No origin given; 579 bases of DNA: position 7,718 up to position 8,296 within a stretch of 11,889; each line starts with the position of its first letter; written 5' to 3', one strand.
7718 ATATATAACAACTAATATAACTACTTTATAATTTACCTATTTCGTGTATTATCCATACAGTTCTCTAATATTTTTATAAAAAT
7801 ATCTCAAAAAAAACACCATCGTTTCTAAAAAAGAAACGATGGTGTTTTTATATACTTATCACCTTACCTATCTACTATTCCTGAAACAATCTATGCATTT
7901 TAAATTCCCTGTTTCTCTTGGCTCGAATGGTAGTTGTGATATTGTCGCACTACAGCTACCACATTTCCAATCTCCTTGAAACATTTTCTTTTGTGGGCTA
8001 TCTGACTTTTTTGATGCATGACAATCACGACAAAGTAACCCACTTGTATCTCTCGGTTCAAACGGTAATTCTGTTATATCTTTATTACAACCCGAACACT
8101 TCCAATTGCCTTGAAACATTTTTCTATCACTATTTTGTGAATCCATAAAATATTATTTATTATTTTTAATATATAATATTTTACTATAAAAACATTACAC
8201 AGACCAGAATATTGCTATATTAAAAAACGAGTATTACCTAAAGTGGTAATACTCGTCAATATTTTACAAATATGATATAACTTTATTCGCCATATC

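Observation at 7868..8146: Internally duplicated double zinc-ribbon mini-protein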

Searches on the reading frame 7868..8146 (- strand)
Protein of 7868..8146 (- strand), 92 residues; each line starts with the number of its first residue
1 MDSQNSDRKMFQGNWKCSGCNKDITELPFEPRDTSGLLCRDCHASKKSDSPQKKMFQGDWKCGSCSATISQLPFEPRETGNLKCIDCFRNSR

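Call 3: search_protein_families(library=ncbifam, proteins=[window:7868-8146:-], max_evalue=10)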
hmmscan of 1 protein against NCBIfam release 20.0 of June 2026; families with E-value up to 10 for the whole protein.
window:7868-8146:- (92 aa): 8 families
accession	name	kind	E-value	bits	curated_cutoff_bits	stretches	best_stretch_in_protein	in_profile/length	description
TIGR04272.1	cxxc_cxxc_Mbark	domain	1.6e-13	50.1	36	2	15-47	6-37/37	CxxC-x17-CxxC domain-containing protein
TIGR03508.1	decahem_SO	subfamily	0.00051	19.6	192.2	1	9-88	65-150/258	DmsE family decaheme c-type cytochrome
NF003058.0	PRK03976.1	equivalog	0.0012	18.7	87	2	11-40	51-80/91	50S ribosomal protein L37ae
NF047727.1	4hemeCytCCctA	equivalog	0.006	16.7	180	1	15-53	58-97/109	tetraheme c-type cytochrome CctA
TIGR00280.1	eL43_euk_arch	equivalog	0.035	14.4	95.8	2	51-76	45-71/92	50S ribosomal protein L37Ae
NF045722.1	c3_cytochr_TmcA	equivalog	0.18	11.7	114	1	17-71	60-115/125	acidic tetraheme cytochrome c3 TmcA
NF047912.1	ECs_2282_CxxC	subfamily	0.99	9.4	37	1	16-44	4-35/60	ECs_2282 family putative zinc-binding protein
NF045645.1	DVU_1557_fam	equivalog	7.7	6.8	60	0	14-26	2-14/60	DVU_1557 family redox protein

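Call 4: search_protein_families(library=pfam, proteins=[window:7868-8146:-], max_evalue=0.01)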
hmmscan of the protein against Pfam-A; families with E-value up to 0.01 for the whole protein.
window:7868-8146:- (92 aa): 3 families
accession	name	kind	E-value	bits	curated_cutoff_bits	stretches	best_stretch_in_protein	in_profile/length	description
PF23477.1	zf_Tbcl_2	-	1.2e-12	47.7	27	2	15-47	6-37/37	Probable treble clef zinc finger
PF25813.1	zf_VAL1_N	-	0.0056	17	27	0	65-91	21-47/50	VAL1-like, N-terminal zinc finger domain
PF01780.25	Ribosomal_L37ae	-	0.0074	16.8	21.9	0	12-38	49-75/85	Ribosomal L37ae protein family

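Call 10: find_homologous_proteins(query=window:7868-8146:-, max_evalue=0.001)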
Query window:7868-8146:- (92 aa): 331 proteins with E <= 0.001 among 332 candidates; the best 120 are listed.
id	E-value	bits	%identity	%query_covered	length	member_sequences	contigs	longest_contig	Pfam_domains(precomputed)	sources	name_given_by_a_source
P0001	5.1e-52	192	88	100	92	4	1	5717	PF23477.2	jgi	-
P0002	2.5e-43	164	73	100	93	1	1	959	PF23477.2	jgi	-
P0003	3.3e-41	157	78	95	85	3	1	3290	PF23477.2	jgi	-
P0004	5.3e-37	144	67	96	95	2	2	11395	PF23477.2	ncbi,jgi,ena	-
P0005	5.4e-37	144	65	100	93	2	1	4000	PF23477.2,PF00412.29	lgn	-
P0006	4.0e-35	138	62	100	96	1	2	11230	PF23477.2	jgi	-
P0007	6.7e-35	137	64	99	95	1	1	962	PF23477.2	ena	-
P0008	4.2e-34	134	60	100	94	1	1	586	PF23477.2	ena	-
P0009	5.4e-34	134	63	96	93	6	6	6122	PF23477.2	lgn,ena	-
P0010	5.9e-34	134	62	100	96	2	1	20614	PF23477.2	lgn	-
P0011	5.9e-34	134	64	96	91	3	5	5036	PF23477.2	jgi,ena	jgi:CxxC-x17-CxxC domain-containing protein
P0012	6.5e-34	134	57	100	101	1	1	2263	PF23477.2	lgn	-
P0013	1.7e-32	129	60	92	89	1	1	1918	PF23477.2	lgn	-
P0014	3.3e-32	128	58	96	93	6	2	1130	PF23477.2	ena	-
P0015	5.5e-32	128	64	96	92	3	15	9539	PF23477.2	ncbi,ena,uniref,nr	ncbi:hypothetical protein A3I18_01240 [Candidatus Campbellbacteria bacterium RIFCSPLOWO2_02_FULL_35_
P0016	9.9e-32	127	64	90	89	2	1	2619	PF23477.2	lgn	-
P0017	1.2e-31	127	56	96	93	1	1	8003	PF23477.2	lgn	-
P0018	1.3e-31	127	60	96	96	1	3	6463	PF23477.2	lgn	-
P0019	2.3e-31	126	56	100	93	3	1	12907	PF23477.2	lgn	-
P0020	3.0e-31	125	58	96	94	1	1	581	PF23477.2,PF00412.29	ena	-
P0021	3.5e-31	125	63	90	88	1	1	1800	PF23477.2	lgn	-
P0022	4.0e-31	125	61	96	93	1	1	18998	PF23477.2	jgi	-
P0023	7.3e-31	124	46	90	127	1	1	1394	PF23477.2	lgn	-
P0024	9.8e-31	124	55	100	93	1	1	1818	PF23477.2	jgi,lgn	-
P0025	9.8e-31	124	62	90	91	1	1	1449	PF23477.2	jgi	jgi:CxxC-x17-CxxC domain-containing protein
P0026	1.3e-30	123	55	97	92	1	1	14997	PF23477.2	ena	-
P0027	1.9e-30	123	61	90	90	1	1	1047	PF23477.2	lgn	-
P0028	2.2e-30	123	58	97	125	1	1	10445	PF23477.2,PF00412.29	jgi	jgi:CxxC-x17-CxxC domain-containing protein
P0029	2.9e-30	122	56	97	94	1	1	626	PF23477.2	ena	-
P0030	3.7e-30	122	60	90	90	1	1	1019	PF23477.2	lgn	-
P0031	3.9e-30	122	58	97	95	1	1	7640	PF23477.2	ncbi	-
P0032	4.3e-30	122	61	95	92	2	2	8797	PF23477.2,PF00412.29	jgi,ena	-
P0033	5.8e-30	121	57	92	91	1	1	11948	PF23477.2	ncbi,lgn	-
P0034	5.8e-30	121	56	100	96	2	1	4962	PF23477.2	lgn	-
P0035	8.9e-30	121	54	100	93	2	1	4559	PF23477.2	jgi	jgi:CxxC-x17-CxxC domain-containing protein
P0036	8.9e-30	121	56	96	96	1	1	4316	PF23477.2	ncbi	-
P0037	9.5e-30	121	59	90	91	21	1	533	PF23477.2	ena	-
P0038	1.1e-29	120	63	90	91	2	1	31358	PF23477.2,PF19108.6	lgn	-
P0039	1.2e-29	120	59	90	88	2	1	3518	PF23477.2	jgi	-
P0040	1.3e-29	120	59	92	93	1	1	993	PF23477.2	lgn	-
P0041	1.5e-29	120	66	88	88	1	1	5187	PF23477.2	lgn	-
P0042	1.8e-29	120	53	98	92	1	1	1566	PF23477.2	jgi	-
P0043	1.8e-29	120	55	90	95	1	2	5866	PF23477.2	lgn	-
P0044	2.0e-29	119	59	87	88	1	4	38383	PF23477.2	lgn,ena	-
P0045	2.2e-29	119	44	90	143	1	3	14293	PF23477.2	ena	-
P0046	2.4e-29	119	57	96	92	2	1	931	PF23477.2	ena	-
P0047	2.9e-29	119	62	90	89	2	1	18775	PF23477.2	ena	-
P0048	3.0e-29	119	60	90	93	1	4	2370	PF23477.2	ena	-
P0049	3.1e-29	119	59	98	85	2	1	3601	PF23477.2,PF00412.29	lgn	-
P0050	3.6e-29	119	55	100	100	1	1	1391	PF23477.2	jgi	jgi:CxxC-x17-CxxC domain-containing protein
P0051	3.8e-29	119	55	100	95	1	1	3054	PF23477.2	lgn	-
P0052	3.9e-29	119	58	90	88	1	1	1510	PF23477.2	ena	-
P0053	4.6e-29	118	60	89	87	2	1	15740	PF23477.2,PF25813.2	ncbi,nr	ncbi:hypothetical protein L6261_01355 [Candidatus Parcubacteria bacterium]|nr:hypothetical protein [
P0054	4.7e-29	118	57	90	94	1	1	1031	PF23477.2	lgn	-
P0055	4.9e-29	118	55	91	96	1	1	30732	PF23477.2,PF00412.29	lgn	-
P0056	5.4e-29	118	58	100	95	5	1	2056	PF23477.2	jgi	jgi:CxxC-x17-CxxC domain-containing protein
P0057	5.6e-29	118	58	90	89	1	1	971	PF23477.2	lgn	-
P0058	5.7e-29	118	58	90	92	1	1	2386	PF23477.2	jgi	-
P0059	8.3e-29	117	59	90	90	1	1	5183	PF23477.2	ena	-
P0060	8.7e-29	117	60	90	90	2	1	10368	PF23477.2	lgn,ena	-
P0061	8.7e-29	117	61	90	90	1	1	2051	PF23477.2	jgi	jgi:CxxC-x17-CxxC domain-containing protein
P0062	9.7e-29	117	57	93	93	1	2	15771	PF23477.2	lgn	-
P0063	1.2e-28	117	54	100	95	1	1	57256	PF23477.2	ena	-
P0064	1.3e-28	117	58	93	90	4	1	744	PF23477.2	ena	-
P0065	1.4e-28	117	59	86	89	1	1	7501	PF23477.2,PF00412.29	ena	-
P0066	1.4e-28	117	59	90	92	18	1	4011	PF23477.2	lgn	-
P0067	1.7e-28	117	58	90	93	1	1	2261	PF23477.2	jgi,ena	-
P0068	1.9e-28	116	60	90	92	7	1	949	PF23477.2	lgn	-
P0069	2.0e-28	116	57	90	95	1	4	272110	PF23477.2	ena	-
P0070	2.0e-28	116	58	90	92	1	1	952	PF23477.2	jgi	-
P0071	2.1e-28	116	52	90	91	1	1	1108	PF23477.2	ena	-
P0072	2.5e-28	116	57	90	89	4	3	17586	PF23477.2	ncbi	-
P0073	2.8e-28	116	56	97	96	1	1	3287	PF23477.2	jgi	jgi:CxxC-x17-CxxC domain-containing protein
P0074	3.1e-28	116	58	87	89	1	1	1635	PF23477.2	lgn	-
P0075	3.6e-28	115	57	90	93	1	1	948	PF23477.2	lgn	-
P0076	3.8e-28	115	60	90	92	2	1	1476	PF23477.2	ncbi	-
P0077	4.2e-28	115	56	90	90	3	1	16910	PF23477.2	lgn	-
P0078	4.2e-28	115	53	90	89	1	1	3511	PF23477.2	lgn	-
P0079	4.6e-28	115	58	90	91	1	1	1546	PF23477.2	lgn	-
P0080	4.6e-28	115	60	90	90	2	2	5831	PF23477.2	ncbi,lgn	-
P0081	4.9e-28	115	42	90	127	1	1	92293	PF23477.2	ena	-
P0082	5.0e-28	115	58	90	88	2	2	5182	PF23477.2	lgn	-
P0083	5.3e-28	115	62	90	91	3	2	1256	PF23477.2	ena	-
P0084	5.9e-28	115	43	90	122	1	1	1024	PF23477.2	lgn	-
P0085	6.1e-28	115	60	90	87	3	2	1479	PF23477.2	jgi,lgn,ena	-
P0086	6.2e-28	115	58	90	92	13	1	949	PF23477.2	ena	-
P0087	7.2e-28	114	41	96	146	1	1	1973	PF23477.2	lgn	-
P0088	7.4e-28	114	58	90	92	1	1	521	PF23477.2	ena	-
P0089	8.6e-28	114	43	90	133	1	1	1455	PF23477.2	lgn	-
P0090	8.8e-28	114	63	87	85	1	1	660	PF23477.2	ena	-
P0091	8.8e-28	114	56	90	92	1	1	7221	PF23477.2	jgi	-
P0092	1.0e-27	114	56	90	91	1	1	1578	PF23477.2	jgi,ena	-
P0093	1.1e-27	114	58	90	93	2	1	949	PF23477.2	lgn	-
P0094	1.1e-27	114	56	90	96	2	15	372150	PF23477.2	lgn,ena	-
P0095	1.2e-27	114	56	99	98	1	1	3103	PF23477.2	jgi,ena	-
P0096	1.2e-27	114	60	90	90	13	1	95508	PF23477.2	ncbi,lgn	-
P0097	1.2e-27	114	56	90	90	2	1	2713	PF23477.2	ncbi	-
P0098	1.2e-27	114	39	90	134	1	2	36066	PF23477.2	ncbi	-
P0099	1.2e-27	114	55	90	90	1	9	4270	PF23477.2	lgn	-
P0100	1.3e-27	114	54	90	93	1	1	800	PF23477.2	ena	-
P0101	1.3e-27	114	51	90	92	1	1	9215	PF23477.2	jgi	jgi:CxxC-x17-CxxC domain-containing protein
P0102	1.4e-27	114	55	90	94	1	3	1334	PF23477.2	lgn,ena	-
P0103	1.4e-27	114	56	90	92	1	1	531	PF23477.2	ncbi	-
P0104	1.5e-27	114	55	86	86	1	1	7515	PF23477.2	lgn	-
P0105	1.5e-27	113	60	90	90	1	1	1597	PF23477.2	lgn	-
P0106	1.5e-27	113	57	92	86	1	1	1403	PF23477.2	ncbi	-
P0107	1.6e-27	113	59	90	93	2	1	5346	PF23477.2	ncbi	-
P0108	1.6e-27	113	58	90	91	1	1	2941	PF23477.2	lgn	-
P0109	1.6e-27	113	43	90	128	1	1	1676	PF23477.2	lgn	-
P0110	1.8e-27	113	39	90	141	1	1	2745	PF23477.2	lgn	-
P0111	1.8e-27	113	40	90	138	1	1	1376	PF23477.2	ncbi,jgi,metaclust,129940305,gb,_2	metaclust:\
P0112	2.0e-27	113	58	90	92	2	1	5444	PF23477.2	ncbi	-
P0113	2.0e-27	113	57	90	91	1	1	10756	PF23477.2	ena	-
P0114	2.2e-27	113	56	90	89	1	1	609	PF23477.2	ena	-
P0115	2.2e-27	113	60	90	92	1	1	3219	PF25299.2,PF23477.2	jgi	-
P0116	2.4e-27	113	58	90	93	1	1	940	PF23477.2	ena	-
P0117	2.4e-27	113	57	92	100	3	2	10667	PF23477.2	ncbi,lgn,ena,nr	ncbi:MAG: hypothetical protein KAS07_04645 [Candidatus Pacebacteria bacterium]|nr:hypothetical prote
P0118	2.4e-27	113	57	90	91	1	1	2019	PF23477.2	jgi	jgi:CxxC-x17-CxxC domain-containing protein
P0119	2.5e-27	113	55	90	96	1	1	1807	PF23477.2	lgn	-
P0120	2.9e-27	113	48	96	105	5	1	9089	PF23477.2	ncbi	-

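Call 17: find_encoding_contigs(protein=P0094, flank=6000, max_places=3)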
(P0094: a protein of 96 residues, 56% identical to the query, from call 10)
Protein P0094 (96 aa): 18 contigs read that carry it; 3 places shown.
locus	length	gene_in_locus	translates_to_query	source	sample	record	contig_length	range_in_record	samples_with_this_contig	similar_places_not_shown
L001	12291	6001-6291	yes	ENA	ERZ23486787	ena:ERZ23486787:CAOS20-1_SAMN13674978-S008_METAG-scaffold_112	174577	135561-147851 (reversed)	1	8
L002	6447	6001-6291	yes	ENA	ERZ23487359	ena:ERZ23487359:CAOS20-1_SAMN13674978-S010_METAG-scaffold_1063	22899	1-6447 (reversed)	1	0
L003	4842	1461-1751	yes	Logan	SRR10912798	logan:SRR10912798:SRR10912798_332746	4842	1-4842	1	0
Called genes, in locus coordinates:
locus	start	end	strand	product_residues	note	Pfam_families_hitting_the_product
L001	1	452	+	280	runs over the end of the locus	-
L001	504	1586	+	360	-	PF01207:Dus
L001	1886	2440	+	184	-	-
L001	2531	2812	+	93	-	-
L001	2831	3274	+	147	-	-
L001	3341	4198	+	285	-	PF00768:Peptidase_S11, PF13354:Beta-lactamase2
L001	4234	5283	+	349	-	PF05496:RuvB_N, PF06068:TIP49 (faint), PF00004:AAA, PF07728:AAA_5 (weak), PF13173:AAA_14, PF13177:DNA_pol3_delta2, PF22608:DNAX_ATPase_lid (weak), PF12169:DNA_pol3_gamma3 (weak), +1 more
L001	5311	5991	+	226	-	PF00300:His_Phos_1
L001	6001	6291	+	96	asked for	PF23477:zf_Tbcl_2 (weak)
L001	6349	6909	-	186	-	-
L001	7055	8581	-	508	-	PF00239:Resolvase, PF07508:Recombinase, PF13408:Zn_ribbon_recom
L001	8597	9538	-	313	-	PF02407:Viral_Rep, PF00910:RNA_helicase (weak)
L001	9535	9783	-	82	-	-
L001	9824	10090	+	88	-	-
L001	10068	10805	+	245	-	PF18928:DUF5677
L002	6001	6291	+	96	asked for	PF23477:zf_Tbcl_2 (weak)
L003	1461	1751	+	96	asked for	PF23477:zf_Tbcl_2 (weak)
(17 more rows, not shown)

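Call 18: find_encoding_contigs(protein=P0069, flank=6000, max_places=3)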
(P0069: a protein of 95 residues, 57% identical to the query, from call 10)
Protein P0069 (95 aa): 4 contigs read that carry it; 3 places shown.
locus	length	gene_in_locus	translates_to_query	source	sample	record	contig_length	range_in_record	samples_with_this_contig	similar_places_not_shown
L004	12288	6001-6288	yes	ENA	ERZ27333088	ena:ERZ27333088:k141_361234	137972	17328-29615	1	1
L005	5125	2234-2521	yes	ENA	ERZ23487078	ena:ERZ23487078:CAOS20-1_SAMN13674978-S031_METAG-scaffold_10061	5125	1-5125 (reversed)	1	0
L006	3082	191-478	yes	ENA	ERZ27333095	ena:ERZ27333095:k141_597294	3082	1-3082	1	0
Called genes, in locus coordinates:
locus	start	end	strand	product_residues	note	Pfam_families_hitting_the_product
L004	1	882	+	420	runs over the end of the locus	PF02403:Seryl_tRNA_N, PF00587:tRNA-synt_2b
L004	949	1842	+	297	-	-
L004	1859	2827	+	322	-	PF01207:Dus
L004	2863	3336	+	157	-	-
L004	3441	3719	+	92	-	-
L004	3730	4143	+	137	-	-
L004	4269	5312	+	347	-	PF05496:RuvB_N (weak), PF06068:TIP49 (faint), PF00004:AAA, PF07728:AAA_5 (weak), PF13173:AAA_14 (weak), PF13177:DNA_pol3_delta2, PF22608:DNAX_ATPase_lid (weak), PF12169:DNA_pol3_gamma3, +2 more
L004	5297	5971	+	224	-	PF00300:His_Phos_1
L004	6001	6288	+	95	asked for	PF23477:zf_Tbcl_2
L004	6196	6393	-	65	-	-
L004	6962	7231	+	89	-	PF10372:CdaS_N (faint), PF02583:Trns_repr_metal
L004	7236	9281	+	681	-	PF00122:E1-E2_ATPase, PF00702:Hydrolase, PF08282:Hydrolase_3 (faint)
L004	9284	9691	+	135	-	-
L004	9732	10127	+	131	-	PF03713:DUF305, PF13628:DUF4142 (weak)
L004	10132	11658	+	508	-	PF10282:Lactonase (faint), PF16819:DUF5074 (faint), PF08450:SGL (faint), PF16755:Beta-prop_NUP159_NUP214 (faint), PF22494:choice_anch_I (faint), PF25174:Beta-prop_THOC3 (faint), PF21783:YNCE, PF04214:DUF411, +2 more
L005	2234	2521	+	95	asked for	PF23477:zf_Tbcl_2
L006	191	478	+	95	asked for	PF23477:zf_Tbcl_2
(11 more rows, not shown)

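Call 19: find_encoding_contigs(protein=P0001, flank=6000, max_places=2)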
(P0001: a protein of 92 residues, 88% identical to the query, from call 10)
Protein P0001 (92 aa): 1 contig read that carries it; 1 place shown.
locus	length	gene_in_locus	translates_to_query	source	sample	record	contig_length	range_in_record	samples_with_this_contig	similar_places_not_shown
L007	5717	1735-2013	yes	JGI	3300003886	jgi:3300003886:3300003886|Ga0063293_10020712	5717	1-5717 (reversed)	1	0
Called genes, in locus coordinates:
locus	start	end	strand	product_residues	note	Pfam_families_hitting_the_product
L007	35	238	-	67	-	PF00313:CSD, PF08206:OB_RNB (weak)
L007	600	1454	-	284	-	-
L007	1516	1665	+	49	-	-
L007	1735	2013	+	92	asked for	PF23477:zf_Tbcl_2 (weak)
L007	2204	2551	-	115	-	-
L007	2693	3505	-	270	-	PF00561:Abhydrolase_1, PF12146:Hydrolase_4, PF12697:Abhydrolase_6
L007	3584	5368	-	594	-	PF00009:GTP_EFTU, PF01926:MMR_HSR1 (weak), PF22042:EF-G_D2, PF03144:GTP_EFTU_D2, PF14492:EFG_III (faint), PF00679:EFG_C, PF21018:BipA_C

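Call 20: find_encoding_contigs(protein=P0004, flank=6000, max_places=2)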
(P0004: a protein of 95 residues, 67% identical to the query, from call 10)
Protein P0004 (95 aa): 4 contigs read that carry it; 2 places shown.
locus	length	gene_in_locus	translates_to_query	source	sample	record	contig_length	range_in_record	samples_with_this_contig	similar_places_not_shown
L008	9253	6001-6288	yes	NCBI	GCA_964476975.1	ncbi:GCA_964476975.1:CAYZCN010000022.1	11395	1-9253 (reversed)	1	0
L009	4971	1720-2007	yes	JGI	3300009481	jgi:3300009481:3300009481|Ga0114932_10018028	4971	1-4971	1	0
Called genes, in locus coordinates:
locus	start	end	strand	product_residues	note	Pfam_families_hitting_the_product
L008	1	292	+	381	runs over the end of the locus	PF00162:PGK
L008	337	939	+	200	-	PF02777:Sod_Fe_C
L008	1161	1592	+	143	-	PF08719:NADAR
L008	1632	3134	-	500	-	PF13567:DUF4131, PF03772:Competence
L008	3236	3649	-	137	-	PF00075:RNase_H, PF13456:RVT_3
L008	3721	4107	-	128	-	-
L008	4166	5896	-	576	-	PF01368:DHH, PF02272:DHHA1 (weak), PF17768:RecJ_OB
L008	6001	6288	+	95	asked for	PF23477:zf_Tbcl_2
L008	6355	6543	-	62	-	-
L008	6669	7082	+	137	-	PF11969:DcpS_C, PF01230:HIT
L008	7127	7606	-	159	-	PF01467:CTP_transf_like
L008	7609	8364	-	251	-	PF08282:Hydrolase_3, PF03332:PMM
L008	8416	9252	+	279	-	?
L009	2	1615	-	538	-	?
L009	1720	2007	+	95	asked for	PF23477:zf_Tbcl_2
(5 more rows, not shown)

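Call 21: find_encoding_contigs(protein=P0010, flank=6000, max_places=2)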
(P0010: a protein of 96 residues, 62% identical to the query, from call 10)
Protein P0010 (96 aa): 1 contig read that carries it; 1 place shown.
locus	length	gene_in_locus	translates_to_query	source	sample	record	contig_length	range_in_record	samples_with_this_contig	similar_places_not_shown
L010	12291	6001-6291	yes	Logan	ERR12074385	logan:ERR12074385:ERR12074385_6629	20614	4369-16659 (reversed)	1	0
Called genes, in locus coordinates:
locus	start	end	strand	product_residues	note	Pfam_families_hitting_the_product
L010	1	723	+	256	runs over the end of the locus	-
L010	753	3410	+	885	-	PF00690:Cation_ATPase_N, PF00122:E1-E2_ATPase, PF00702:Hydrolase, PF13246:Cation_ATPase, PF00689:Cation_ATPase_C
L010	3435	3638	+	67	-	-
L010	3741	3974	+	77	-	-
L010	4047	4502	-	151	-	PF07884:VKOR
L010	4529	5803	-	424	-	PF07731:Cu-oxidase_2 (faint), PF07732:Cu-oxidase_3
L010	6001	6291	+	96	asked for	PF23477:zf_Tbcl_2 (weak)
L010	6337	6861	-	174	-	PF07963:N_methyl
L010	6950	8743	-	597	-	PF00009:GTP_EFTU, PF01926:MMR_HSR1, PF22042:EF-G_D2, PF03144:GTP_EFTU_D2, PF00679:EFG_C, PF21018:BipA_C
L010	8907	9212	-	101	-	-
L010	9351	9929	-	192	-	-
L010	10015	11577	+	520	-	PF20316:DUF6612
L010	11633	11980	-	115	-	PF03960:ArsC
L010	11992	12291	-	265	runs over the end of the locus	PF12146:Hydrolase_4, PF00561:Abhydrolase_1, PF12697:Abhydrolase_6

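Call 22: find_encoding_contigs(protein=P0015, flank=6000, max_places=2)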
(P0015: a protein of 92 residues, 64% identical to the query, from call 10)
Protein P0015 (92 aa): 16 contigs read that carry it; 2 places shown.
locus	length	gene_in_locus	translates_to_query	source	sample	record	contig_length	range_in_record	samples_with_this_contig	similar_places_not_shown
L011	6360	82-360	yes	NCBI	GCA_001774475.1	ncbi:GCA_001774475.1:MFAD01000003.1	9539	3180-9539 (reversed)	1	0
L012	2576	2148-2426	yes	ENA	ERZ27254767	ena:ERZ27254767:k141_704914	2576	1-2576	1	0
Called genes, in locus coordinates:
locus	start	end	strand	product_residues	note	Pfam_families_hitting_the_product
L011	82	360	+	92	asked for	PF23477:zf_Tbcl_2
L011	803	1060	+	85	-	-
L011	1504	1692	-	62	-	-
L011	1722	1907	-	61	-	-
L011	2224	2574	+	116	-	-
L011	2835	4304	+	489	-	PF01743:PolyA_pol, PF12627:PolyA_pol_RNAbd, PF01966:HD, PF13735:tRNA_NucTran2_2 (weak)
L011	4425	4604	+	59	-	-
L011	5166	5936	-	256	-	PF03372:Exo_endo_phos, PF14529:Exo_endo_phos_2 (faint)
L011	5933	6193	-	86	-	PF01541:GIY-YIG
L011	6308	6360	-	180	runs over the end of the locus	-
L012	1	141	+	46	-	?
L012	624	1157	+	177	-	PF00293:NUDIX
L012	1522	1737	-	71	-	-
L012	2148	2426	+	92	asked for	PF23477:zf_Tbcl_2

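Call 23: predict_structure(alignment_id=A1)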
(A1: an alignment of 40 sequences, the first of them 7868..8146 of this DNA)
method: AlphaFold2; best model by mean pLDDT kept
length: 92 residues; sequences in the alignment: 40
mean_pLDDT: 83.0   pTM: 0.42
mean pLDDT of the five models: 83.0, 80.4, 78.9, 78.6, 78.2
residues with pLDDT >= 90: 36; 70-90: 41; 50-70: 11; < 50: 4
segments of 3 or more residues with pLDDT < 50: 1-3
pLDDT, mean of each block of 10 residues (from residue 1): 58 91 90 86 74 81 92 86 90 80
secondary structure, 60 per line:
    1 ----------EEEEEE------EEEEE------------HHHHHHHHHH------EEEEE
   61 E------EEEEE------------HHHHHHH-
elements in order: E11-16 E23-27 H40-49 E56-61 E68-72 H85-91
